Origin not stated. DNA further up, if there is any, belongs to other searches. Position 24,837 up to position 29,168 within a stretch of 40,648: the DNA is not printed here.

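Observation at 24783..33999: Tandemly duplicated two-gene cassette: promoter - micro-ORF - giant secreted amidase protein - terminator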

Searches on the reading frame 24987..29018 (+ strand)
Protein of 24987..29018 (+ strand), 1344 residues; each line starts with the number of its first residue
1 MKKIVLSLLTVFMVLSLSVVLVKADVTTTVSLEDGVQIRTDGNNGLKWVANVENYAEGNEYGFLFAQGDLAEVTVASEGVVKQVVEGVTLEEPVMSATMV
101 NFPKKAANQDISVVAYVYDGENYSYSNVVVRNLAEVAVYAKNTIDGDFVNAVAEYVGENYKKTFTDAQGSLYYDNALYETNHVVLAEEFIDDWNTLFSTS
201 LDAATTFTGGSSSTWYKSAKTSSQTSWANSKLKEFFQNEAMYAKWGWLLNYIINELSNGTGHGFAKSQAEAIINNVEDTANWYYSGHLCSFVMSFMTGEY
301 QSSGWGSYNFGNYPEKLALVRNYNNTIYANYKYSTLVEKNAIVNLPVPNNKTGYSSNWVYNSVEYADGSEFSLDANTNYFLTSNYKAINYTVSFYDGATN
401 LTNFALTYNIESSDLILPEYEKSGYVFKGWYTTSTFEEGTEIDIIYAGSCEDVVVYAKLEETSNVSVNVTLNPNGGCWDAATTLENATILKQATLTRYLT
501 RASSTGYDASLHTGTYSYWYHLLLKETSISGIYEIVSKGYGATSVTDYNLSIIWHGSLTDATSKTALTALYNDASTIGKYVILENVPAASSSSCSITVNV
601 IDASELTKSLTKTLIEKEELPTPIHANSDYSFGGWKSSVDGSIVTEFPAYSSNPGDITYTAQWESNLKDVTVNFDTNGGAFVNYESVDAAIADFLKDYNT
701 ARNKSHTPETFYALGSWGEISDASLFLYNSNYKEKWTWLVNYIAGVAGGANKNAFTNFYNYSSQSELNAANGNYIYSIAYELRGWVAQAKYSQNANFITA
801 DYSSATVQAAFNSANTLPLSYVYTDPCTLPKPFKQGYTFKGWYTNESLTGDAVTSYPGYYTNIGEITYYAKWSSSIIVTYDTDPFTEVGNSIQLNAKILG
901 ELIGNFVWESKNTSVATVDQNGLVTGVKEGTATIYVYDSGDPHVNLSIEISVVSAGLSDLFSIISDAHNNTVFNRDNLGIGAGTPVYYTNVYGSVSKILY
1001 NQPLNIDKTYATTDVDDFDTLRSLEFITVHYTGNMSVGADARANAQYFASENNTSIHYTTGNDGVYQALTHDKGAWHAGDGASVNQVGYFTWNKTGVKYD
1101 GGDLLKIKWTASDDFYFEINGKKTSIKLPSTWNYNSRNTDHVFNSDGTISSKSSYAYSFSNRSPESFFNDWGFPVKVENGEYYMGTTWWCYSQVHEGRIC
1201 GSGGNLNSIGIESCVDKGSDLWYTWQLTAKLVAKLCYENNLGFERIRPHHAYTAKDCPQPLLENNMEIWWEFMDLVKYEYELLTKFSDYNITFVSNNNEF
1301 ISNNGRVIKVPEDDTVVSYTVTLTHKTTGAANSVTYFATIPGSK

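Call 9: search_protein_families(library=pfam, proteins=[window:24987-29018:+], max_evalue=0.1)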
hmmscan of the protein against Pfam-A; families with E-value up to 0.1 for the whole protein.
window:24987-29018:+ (1344 aa): 6 families
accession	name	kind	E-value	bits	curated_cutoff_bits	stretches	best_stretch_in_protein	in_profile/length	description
PF01510.30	Amidase_2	-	5.5e-13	49.8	26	2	1023-1086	4-72/131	N-acetylmuramoyl-L-alanine amidase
PF02368.24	Big_2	-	2.8e-12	46.9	22.8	1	883-936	11-66/79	Bacterial Ig-like domain (group 2)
PF09479.16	Flg_new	-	3.5e-12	46.7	27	2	820-871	15-65/65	Listeria-Bacteroides repeat domain (List_Bact_rpt)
PF22359.2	Big-like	-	0.00018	22.1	27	1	914-950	11-46/48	Bacterial Ig-like domain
PF21461.3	HL_N-beta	-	0.0015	18.7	27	1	911-941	19-48/57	Hyaluronate lyase, N-terminal beta-sheet domain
PF20578.4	aBig_2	-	0.0065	16.7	27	0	1287-1329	33-77/89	Atrophied bacterial Ig domain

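Call 10: search_protein_families(library=ncbifam, proteins=[window:24987-29018:+], max_evalue=0.1)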
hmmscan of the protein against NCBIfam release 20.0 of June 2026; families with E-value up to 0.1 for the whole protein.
window:24987-29018:+ (1344 aa): 2 families
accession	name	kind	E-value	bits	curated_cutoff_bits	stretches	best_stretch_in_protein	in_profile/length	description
TIGR02543.1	List_Bact_rpt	repeat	1.4e-15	57.4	20.95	3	832-874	1-42/44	TIGR02543 family repeat protein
NF053514.2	JUQZ_fam_ocin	equivalog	0.00048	20.4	40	1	912-944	67-100/107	BLB8/JUQZ-1 family protein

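Call 34: search_solved_structures(query=window:24987-29018:+, max_evalue=1)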
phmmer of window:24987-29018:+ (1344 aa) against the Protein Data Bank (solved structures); distinct sequences matched with E-value up to 1: 8.
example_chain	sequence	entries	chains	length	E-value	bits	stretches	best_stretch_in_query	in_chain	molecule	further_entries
3hmb_A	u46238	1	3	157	1.6e-14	55.9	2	1025-1082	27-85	N-acetylmuramoyl-L-alanine amidase xlyA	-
3rdr_A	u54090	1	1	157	5.3e-14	54.2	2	1026-1082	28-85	N-acetylmuramoyl-L-alanine amidase XlyA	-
2l47_A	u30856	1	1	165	3.7e-06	28.3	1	1203-1277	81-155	N-acetylmuramoyl-L-alanine amidase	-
1yb0_A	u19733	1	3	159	7.4e-06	27.3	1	1203-1277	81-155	prophage LambdaBa02, N-acetylmuramoyl-L-alanine amidase, family 2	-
7quz_AAA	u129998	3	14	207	1.5e-05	26.2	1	881-953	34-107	Beta-1,3-glucanase bglH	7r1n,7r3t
2ar3_A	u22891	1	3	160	4.8e-05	24.6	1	1203-1277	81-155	prophage lambdaba02, n-acetylmuramoyl-l-alanine amidase, family 2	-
2y5p_A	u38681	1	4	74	0.024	15.6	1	827-872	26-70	INTERNALIN B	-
4rxm_A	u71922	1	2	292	0.68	10.8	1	17-100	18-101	Possible sugar ABC superfamily ATP binding cassette transporter, binding protein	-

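Call 105: list_cluster_members(proteins=[window:24987-29018:+, window:29421-33950:+, L001:1356-5363:+, L001:5480-9844:+, L001:10141-14838:+])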
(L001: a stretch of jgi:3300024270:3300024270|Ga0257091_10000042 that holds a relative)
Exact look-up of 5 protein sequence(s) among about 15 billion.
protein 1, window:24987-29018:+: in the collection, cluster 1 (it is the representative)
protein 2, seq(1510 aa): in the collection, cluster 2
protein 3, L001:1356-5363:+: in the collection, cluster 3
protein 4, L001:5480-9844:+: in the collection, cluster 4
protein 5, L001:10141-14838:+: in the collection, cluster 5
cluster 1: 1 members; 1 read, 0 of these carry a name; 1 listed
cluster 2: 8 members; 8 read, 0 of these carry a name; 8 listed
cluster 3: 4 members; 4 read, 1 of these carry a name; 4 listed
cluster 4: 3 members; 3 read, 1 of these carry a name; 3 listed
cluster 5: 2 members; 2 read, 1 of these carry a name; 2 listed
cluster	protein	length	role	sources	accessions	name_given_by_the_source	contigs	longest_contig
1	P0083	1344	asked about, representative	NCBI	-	-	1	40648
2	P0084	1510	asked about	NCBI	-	-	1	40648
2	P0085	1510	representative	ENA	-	-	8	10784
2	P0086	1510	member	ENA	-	-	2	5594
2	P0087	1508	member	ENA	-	-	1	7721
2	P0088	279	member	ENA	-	-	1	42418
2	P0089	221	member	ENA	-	-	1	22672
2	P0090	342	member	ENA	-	-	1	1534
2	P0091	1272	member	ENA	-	-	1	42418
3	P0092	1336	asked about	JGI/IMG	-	-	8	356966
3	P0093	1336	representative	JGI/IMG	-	-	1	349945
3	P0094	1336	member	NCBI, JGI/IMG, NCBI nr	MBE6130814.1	MAG: hypothetical protein E7183_03760 [Erysipelotrichaceae bacterium] | hypothetical protein [Erysipelotrichaceae bacterium]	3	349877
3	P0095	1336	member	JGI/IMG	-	-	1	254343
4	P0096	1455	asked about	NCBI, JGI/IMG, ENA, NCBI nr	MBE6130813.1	MAG: hypothetical protein E7183_03755 [Erysipelotrichaceae bacterium] | hypothetical protein [Erysipelotrichaceae bacterium]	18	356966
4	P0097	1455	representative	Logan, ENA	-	-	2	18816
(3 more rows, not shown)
